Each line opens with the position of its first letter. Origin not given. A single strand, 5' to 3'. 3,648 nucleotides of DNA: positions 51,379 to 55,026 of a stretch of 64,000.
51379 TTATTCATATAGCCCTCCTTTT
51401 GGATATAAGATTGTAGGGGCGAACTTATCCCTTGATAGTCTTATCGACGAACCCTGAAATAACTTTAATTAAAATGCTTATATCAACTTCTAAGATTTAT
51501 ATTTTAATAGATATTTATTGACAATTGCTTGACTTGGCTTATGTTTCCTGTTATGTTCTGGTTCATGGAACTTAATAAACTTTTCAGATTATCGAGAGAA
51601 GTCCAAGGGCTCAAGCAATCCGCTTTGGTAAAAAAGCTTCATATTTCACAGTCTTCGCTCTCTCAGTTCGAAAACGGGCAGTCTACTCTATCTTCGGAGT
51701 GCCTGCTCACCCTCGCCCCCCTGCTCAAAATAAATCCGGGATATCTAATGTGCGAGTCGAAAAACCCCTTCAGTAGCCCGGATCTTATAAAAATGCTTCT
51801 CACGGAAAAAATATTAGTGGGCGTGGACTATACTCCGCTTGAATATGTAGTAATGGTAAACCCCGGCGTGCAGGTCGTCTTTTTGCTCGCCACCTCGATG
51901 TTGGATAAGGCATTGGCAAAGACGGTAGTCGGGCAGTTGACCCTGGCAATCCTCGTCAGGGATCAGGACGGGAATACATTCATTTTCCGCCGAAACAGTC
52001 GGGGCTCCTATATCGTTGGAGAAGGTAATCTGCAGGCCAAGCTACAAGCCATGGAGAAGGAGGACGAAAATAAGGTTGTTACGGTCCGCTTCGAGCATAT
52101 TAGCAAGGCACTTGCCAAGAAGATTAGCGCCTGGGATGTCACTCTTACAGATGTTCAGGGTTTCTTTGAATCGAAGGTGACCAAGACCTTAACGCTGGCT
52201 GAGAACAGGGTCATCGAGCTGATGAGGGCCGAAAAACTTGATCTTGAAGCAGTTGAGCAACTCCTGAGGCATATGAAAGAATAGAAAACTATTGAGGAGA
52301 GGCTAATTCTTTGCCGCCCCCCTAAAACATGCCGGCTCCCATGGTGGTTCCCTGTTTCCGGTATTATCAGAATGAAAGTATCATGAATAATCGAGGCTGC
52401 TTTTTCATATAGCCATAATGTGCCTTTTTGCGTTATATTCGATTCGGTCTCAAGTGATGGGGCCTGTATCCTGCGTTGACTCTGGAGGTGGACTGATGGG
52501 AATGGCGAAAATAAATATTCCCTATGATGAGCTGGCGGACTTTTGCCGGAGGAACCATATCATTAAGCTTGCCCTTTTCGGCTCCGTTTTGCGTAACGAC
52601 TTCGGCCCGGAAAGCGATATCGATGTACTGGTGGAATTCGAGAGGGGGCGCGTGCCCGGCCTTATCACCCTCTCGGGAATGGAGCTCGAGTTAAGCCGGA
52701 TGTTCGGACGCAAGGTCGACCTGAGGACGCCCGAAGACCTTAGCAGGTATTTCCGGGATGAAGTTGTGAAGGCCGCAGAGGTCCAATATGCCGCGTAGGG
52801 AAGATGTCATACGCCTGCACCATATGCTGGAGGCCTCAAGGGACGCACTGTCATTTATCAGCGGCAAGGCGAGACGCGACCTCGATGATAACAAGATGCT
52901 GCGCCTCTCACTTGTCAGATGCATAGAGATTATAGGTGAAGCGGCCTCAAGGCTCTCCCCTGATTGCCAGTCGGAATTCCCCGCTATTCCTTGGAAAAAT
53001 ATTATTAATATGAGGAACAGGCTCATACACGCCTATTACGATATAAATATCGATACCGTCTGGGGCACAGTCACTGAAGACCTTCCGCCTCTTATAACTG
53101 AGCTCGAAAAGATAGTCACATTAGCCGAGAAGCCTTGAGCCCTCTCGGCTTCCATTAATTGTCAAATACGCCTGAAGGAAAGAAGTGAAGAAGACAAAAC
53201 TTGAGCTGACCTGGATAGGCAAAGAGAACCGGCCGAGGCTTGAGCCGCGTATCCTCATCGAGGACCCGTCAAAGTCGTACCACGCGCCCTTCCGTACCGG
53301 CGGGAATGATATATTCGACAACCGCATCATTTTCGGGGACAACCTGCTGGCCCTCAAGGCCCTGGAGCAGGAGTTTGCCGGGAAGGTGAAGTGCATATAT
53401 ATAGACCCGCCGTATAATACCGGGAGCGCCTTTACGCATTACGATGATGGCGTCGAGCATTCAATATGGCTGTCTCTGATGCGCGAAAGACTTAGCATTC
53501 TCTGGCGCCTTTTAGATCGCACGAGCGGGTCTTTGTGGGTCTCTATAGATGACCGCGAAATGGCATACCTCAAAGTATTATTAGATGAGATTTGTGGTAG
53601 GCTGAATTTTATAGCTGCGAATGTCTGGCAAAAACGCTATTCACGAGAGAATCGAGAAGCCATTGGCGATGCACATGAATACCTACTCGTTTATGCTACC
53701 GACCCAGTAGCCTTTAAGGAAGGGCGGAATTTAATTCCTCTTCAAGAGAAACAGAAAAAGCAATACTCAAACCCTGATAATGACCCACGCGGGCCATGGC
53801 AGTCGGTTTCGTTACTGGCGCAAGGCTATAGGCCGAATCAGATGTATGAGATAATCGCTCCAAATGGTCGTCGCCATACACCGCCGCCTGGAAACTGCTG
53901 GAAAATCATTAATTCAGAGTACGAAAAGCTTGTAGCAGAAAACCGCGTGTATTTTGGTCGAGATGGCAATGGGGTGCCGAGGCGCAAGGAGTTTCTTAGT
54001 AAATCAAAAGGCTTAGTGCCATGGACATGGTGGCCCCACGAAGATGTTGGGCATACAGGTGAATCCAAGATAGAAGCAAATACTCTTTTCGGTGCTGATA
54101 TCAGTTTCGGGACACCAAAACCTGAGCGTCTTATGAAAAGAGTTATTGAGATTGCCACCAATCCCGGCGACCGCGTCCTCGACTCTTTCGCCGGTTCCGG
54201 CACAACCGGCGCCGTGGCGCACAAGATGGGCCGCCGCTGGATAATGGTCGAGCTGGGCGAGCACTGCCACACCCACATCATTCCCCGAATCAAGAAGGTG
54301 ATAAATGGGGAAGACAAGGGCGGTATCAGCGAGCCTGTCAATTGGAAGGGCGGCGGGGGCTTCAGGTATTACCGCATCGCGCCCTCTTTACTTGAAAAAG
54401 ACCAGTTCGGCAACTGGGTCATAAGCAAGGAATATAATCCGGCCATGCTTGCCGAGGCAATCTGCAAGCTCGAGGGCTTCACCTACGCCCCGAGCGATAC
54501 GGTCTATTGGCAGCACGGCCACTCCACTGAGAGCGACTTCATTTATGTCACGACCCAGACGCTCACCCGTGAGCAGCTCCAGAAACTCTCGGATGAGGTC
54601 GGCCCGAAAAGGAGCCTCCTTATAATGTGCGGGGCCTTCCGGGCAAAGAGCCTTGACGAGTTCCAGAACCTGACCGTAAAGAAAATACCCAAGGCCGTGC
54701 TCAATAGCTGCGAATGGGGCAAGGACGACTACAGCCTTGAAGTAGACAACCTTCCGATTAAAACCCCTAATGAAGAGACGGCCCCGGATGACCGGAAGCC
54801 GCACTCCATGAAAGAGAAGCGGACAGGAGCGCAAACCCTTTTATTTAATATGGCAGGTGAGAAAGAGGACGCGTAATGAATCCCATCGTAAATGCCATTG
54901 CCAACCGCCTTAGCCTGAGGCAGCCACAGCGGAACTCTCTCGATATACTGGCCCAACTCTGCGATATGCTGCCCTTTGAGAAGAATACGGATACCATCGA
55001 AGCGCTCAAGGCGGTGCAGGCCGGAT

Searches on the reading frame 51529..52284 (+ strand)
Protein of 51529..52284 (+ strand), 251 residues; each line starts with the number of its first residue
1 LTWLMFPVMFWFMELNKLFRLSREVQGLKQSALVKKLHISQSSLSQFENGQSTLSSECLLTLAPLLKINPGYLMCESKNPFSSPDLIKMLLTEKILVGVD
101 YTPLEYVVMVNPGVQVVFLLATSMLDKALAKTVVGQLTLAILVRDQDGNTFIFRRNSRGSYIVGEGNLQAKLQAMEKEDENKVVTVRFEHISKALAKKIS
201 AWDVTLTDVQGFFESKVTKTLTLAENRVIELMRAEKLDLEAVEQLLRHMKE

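Call 8: search_protein_families(library=pfam, proteins=[window:51529-52284:+])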
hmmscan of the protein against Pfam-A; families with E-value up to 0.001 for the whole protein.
window:51529-52284:+ (251 aa): 3 families
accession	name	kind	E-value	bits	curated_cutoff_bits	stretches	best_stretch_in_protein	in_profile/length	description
PF12844.13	HTH_19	-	4.8e-09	36.4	30.2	1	17-74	2-59/64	Helix-turn-helix domain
PF01381.28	HTH_3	-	4.4e-06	27.1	23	1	23-73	5-55/55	Helix-turn-helix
PF13560.12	HTH_31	-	7.3e-06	26.6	27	1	18-65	5-53/64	Helix-turn-helix domain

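Call 9: search_protein_families(library=ncbifam, proteins=[window:51529-52284:+])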
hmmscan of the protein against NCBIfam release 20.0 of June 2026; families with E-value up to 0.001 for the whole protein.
window:51529-52284:+ (251 aa): 4 families
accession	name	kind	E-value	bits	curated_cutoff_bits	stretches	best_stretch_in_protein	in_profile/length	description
NF007271.0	PRK09726.1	equivalog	3.6e-06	26.9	79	1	13-61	11-59/88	type II toxin-antitoxin system antitoxin HipB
NF041951.1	phage_RstR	subfamily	3.8e-06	27.1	80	1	13-80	1-68/108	RstR family transcriptional repressor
NF047948.1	male_kill_WMK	equivalog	4.8e-05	22.9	300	1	22-79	170-227/300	WO male-killing family protein Wmk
NF007257.0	PRK09706.1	subfamily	0.0002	21.2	101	1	22-78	13-71/135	transcriptional repressor DicA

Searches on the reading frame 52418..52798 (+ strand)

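Call 8: search_protein_families(library=pfam, proteins=[window:52418-52798:+])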
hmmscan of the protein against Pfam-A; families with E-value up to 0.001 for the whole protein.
window:52418-52798:+ (126 aa): 2 families
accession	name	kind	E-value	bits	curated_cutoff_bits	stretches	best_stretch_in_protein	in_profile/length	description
PF01909.29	NTP_transf_2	-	2.2e-16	60.4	21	1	38-118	3-88/93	Nucleotidyltransferase domain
PF18765.7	Polbeta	-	7.3e-11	42.5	26.9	1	39-122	3-86/93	Polymerase beta, Nucleotidyltransferase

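Call 9: search_protein_families(library=ncbifam, proteins=[window:52418-52798:+])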
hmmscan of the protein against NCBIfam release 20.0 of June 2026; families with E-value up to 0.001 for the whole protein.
window:52418-52798:+ (126 aa): 1 family
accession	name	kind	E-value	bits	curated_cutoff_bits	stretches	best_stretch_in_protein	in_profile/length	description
NF047752.1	MntA_antitoxin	equivalog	1.5e-09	37.7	60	1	47-124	6-81/106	type VII toxin-antitoxin system MntA family adenylyltransferase antitoxin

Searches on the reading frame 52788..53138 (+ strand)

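Call 82: search_protein_families(library=pfam, max_evalue=1, proteins=[window:52788-53138:+])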
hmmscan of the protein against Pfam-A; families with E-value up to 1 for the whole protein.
window:52788-53138:+ (116 aa): 2 families
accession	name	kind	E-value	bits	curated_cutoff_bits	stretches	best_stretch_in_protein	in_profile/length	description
PF01934.22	HepT-like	-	4.1e-24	85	23.5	1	13-109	1-120/120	Ribonuclease HepT-like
PF01471.23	PG_binding_1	-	0.13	12.9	23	1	71-98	4-32/57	Putative peptidoglycan binding domain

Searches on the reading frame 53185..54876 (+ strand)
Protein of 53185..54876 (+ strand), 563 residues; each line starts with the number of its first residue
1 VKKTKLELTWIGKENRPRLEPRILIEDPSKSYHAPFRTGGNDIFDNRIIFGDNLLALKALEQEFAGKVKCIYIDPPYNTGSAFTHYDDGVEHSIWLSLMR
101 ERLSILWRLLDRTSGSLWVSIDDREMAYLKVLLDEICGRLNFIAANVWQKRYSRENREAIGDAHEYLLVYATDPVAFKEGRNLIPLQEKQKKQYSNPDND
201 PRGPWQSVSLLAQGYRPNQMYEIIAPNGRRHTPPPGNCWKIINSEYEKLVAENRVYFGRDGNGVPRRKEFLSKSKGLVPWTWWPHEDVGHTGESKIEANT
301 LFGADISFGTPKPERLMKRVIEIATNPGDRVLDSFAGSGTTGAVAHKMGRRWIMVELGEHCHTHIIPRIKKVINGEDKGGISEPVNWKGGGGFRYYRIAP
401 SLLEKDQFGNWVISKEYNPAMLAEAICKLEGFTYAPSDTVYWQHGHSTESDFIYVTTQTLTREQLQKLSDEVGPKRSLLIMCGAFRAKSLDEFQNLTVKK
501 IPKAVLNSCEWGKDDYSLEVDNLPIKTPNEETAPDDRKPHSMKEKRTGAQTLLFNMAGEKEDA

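Call 8: search_protein_families(library=pfam, proteins=[window:53185-54876:+])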
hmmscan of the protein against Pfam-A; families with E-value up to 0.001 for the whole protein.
window:53185-54876:+ (563 aa): 2 families
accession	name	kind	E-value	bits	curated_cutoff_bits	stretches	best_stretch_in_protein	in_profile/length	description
PF01555.25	N6_N4_Mtase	-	1.7e-42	146.3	26.7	1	68-363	1-217/221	DNA methylase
PF03602.21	Cons_hypoth95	-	0.00039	20.6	24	0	60-96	104-142/182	Conserved hypothetical protein 95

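Call 9: search_protein_families(library=ncbifam, proteins=[window:53185-54876:+])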
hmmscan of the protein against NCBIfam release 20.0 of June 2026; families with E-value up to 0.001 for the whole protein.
window:53185-54876:+ (563 aa): 3 families
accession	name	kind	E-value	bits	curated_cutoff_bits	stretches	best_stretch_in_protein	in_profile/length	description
NF008572.0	PRK11524.1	equivalog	1.4e-21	76.9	292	2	310-360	197-247/294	adenine-specific DNA-methyltransferase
NF050803.1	DnaMtaseCcrMCaul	equivalog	2.3e-17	63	830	1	308-376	186-254/350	adenine-specific DNA-methyltransferase CcrM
NF010253.0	PRK13699.1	subfamily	1.1e-08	35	244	1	309-374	145-210/226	DNA methyltransferase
